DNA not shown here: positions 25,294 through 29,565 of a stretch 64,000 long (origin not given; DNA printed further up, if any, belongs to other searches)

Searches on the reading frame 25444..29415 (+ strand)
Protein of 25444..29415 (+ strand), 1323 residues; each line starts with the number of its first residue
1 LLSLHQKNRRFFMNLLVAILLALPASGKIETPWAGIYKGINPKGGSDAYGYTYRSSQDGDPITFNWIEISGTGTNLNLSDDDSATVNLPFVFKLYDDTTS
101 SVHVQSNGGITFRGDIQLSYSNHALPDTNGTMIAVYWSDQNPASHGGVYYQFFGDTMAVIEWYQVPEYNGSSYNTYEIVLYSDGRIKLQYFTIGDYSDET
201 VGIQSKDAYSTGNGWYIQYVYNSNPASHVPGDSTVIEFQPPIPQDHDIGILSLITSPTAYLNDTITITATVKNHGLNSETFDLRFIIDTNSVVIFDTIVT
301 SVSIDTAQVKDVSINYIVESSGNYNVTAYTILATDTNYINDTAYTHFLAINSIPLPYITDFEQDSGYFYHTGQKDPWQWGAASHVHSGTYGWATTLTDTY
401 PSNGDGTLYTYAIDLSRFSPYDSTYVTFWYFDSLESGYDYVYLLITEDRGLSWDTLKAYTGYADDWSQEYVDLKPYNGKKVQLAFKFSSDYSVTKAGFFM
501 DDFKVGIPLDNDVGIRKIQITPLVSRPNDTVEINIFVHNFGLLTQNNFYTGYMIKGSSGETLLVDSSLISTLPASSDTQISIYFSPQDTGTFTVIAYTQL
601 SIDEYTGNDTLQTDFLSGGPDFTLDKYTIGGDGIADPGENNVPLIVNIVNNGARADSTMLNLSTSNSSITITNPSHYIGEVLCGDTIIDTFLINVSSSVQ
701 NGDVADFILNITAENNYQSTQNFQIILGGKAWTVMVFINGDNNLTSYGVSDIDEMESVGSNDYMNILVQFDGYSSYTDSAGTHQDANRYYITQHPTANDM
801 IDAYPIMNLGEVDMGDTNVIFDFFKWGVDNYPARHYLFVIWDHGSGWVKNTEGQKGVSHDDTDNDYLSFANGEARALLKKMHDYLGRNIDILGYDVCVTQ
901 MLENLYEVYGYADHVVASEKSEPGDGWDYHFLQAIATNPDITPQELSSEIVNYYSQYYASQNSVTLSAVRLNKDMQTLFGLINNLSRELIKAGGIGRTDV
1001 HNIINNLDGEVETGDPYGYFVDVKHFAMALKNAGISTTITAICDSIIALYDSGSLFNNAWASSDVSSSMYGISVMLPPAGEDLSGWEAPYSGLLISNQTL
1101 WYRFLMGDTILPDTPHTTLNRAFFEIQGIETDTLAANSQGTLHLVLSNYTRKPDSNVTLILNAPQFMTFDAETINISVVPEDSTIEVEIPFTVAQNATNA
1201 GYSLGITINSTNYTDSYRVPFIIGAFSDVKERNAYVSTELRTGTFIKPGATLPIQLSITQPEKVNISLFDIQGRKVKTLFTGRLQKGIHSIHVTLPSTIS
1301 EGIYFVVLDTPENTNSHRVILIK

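Call 17: search_protein_families(library=pfam, proteins=[window:25444-29415:+], max_evalue=0.00001)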
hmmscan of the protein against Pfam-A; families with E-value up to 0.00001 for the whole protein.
window:25444-29415:+ (1323 aa): 2 families
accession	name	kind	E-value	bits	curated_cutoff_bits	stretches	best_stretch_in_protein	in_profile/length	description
PF03415.19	Peptidase_C11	-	1.7e-45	156.6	25.8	1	736-1105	1-356/359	Clostripain family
PF07705.17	CARDB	-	2.2e-06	28.3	22.7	0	252-329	8-82/101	CARDB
